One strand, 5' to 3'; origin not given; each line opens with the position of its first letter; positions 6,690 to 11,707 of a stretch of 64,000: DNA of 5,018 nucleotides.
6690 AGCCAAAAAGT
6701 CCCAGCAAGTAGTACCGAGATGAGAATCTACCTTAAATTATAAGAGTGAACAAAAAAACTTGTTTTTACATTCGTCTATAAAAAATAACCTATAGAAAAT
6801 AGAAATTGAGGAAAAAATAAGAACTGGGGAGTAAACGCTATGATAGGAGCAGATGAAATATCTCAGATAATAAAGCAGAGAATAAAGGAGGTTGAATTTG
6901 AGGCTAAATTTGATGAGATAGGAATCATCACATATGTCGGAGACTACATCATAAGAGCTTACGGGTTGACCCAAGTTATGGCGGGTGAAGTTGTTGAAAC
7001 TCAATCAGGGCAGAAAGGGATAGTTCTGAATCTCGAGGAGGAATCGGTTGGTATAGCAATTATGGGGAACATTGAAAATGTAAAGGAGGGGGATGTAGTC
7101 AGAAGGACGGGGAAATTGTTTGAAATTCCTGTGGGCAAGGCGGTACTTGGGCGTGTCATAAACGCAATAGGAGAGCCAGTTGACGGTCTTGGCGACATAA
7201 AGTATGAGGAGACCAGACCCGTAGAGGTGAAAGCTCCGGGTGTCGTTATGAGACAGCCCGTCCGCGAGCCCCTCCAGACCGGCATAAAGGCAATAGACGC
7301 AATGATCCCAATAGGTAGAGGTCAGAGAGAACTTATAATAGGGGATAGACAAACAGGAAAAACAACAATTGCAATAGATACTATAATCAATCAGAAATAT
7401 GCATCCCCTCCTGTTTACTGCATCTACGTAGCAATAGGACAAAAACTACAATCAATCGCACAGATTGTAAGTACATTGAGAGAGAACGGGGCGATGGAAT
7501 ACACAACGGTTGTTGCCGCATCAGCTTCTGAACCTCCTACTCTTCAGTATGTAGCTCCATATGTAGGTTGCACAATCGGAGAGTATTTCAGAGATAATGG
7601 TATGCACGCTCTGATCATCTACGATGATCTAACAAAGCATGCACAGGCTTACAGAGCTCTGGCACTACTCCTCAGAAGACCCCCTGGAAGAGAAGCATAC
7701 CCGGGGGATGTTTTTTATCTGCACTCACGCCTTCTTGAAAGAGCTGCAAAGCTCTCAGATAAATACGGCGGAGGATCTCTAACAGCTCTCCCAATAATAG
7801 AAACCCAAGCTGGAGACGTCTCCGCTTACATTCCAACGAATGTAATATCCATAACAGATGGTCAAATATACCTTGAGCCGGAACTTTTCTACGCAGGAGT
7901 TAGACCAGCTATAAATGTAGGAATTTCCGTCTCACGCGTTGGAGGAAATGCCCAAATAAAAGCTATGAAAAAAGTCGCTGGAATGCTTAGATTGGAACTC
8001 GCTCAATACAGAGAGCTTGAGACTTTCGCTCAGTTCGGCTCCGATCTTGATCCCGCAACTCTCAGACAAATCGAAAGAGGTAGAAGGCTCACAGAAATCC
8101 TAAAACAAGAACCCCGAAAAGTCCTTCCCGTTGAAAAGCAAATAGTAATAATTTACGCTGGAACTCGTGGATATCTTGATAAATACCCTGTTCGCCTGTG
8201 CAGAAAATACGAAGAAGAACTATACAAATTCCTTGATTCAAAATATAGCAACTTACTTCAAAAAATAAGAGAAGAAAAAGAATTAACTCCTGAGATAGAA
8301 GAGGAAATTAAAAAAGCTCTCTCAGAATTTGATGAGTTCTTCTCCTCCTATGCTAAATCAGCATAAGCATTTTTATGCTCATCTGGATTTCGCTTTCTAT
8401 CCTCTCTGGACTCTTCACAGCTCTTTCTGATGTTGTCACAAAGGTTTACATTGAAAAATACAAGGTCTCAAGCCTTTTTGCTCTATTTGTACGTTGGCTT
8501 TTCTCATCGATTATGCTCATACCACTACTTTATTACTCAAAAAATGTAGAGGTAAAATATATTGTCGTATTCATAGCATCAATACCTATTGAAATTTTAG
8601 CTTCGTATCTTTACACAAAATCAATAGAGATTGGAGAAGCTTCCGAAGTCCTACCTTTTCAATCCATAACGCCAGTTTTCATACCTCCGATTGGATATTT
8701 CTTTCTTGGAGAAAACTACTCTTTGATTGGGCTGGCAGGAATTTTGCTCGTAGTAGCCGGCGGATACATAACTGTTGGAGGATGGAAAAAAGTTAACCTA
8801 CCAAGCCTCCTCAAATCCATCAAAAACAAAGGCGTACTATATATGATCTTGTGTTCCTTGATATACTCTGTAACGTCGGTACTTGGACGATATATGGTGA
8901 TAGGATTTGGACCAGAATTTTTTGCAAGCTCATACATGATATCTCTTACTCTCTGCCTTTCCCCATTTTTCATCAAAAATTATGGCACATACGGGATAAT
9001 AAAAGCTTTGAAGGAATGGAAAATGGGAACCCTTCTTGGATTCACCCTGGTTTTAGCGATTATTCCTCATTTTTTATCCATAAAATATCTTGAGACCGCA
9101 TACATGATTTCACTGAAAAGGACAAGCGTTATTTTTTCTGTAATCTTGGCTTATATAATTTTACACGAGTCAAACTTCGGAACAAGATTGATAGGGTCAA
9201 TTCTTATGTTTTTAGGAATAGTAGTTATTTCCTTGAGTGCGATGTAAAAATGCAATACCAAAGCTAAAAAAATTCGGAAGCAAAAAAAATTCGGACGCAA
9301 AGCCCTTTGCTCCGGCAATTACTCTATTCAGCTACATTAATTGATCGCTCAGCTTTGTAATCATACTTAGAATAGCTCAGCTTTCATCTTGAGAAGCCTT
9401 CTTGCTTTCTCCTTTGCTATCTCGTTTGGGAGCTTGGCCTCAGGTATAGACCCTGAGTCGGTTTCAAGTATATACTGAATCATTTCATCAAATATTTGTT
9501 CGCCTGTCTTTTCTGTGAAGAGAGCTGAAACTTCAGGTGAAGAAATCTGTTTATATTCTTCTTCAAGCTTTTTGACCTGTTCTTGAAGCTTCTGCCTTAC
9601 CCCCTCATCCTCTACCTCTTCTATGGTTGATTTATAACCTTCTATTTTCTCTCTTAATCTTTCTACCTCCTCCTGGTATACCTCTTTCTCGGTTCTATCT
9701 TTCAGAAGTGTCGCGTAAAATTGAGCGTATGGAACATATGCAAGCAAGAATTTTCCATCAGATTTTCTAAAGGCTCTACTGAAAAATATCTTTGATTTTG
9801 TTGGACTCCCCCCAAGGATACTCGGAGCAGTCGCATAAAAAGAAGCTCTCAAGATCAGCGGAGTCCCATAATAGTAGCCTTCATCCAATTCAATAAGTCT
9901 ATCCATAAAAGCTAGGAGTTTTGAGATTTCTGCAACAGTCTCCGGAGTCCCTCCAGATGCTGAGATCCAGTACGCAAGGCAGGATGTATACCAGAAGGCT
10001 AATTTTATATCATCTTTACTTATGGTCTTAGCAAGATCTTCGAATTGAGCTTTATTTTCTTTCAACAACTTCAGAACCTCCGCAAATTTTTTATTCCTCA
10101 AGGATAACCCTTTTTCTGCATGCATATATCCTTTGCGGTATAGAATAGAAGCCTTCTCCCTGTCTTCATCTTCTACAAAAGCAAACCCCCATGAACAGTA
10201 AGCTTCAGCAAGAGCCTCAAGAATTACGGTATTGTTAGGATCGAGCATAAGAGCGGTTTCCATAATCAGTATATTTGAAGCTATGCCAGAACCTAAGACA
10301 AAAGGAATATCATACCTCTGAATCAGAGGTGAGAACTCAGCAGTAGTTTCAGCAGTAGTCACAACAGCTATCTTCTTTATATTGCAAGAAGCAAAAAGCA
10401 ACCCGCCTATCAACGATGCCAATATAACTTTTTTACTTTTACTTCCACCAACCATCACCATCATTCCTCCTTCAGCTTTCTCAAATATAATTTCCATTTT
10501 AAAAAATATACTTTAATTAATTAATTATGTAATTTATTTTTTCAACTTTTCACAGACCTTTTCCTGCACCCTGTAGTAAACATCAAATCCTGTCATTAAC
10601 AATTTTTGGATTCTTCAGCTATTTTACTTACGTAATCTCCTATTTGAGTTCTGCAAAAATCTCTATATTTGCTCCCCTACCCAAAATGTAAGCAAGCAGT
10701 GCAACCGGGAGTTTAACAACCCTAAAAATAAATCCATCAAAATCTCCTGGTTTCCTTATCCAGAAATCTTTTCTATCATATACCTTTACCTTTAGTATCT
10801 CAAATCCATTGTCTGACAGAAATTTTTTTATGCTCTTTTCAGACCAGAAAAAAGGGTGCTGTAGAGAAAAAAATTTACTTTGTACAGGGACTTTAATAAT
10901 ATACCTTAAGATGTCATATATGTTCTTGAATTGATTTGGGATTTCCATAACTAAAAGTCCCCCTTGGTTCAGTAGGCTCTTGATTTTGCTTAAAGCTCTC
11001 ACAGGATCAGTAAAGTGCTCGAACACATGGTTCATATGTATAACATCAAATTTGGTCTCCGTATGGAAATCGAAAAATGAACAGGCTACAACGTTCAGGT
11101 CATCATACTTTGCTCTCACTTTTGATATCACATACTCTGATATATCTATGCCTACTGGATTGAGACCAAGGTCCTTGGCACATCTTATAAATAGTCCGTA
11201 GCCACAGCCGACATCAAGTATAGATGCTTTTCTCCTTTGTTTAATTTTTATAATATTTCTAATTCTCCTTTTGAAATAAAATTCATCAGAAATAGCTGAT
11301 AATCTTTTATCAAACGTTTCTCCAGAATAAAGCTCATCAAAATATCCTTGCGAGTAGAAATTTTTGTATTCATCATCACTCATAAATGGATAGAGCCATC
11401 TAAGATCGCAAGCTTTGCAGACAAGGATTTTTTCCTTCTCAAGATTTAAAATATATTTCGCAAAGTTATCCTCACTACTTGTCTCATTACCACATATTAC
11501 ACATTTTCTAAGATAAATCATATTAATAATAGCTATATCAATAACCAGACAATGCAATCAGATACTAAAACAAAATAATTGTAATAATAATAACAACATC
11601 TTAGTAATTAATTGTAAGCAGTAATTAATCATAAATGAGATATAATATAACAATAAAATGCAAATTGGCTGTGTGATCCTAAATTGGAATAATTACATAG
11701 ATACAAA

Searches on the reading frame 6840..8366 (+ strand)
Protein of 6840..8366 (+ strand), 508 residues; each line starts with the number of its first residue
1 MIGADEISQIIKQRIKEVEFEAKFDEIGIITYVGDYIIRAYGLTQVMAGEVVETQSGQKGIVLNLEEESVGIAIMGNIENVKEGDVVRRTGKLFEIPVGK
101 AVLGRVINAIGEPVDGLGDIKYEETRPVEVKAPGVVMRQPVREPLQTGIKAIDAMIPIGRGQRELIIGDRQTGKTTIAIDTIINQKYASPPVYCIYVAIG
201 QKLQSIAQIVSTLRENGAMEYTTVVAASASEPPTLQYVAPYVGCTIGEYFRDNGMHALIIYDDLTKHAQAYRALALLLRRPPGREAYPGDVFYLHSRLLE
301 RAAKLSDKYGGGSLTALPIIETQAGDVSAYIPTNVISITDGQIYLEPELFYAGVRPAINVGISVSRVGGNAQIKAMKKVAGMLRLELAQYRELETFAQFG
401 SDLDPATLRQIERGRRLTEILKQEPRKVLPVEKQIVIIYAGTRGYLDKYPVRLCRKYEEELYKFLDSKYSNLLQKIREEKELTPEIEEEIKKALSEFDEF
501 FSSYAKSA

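Call 52: search_protein_families(library=pfam, proteins=[window:6840-8366:+], max_evalue=0.001)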
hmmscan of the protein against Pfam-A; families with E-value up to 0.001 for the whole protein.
window:6840-8366:+ (508 aa): 3 families
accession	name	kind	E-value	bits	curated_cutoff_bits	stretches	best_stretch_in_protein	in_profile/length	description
PF00006.31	ATP-synt_ab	-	6e-85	284.7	29.5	1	148-365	1-213/213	ATP synthase alpha/beta family, nucleotide-binding domain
PF00306.32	ATP-synt_ab_C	-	4.2e-47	160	27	1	372-497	1-126/126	ATP synthase alpha/beta chain, C terminal domain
PF02874.29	ATP-synt_ab_N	-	1.6e-12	48.2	20.9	1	26-91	4-69/69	ATP synthase alpha/beta family, beta-barrel domain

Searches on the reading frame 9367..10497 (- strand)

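Call 52: search_protein_families(library=pfam, proteins=[window:9367-10497:-], max_evalue=0.001)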
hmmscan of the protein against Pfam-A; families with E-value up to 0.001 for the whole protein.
window:9367-10497:- (376 aa): 2 families
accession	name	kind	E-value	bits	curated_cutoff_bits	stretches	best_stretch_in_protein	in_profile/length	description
PF16811.11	TAtT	-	2.9e-48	164.9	26.5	2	69-270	9-222/263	TRAP transporter T-component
PF19908.4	DUF6381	-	0.0001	22.5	26.6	1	274-321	7-54/62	Family of unknown function (DUF6381)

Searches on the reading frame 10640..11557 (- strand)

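Call 43: search_protein_families(library=pfam, proteins=[window:10640-11557:-], max_evalue=0.01)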
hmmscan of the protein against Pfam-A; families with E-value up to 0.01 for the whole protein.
window:10640-11557:- (305 aa): 11 families
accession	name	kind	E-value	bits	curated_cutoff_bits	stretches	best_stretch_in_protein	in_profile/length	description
PF13489.12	Methyltransf_23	-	1.2e-25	90.6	27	1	101-256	12-163/164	Methyltransferase domain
PF08241.18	Methyltransf_11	-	3.6e-17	63.2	21.2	1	114-204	1-95/95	Methyltransferase domain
PF08242.18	Methyltransf_12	-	9.8e-17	61.9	30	1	114-202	1-98/98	Methyltransferase domain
PF13847.12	Methyltransf_31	-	6.4e-15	55.5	27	1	110-215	4-124/145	Methyltransferase domain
PF13649.12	Methyltransf_25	-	1.1e-13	52.1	27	1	113-200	1-97/97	Methyltransferase domain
PF02353.26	CMAS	-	1e-05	25.4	27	1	76-205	30-165/273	Mycolic acid cyclopropane synthetase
PF08003.17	Methyltransf_9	-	1.4e-05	24.7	23.8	1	105-206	111-219/315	Protein of unknown function (DUF1698)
PF05401.17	NodS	-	0.00026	21.3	24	1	93-197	25-137/201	Nodulation protein S (NodS)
PF03291.22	mRNA_G-N7_MeTrfase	-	0.00081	19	26.6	0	106-155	56-108/315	mRNA (guanine-N(7))-methyltransferase domain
PF07021.18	MetW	-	0.0047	17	21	1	109-192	13-98/193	Methionine biosynthesis protein MetW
PF05175.20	MTS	-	0.0061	16.7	23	1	105-215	27-148/170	Methyltransferase small domain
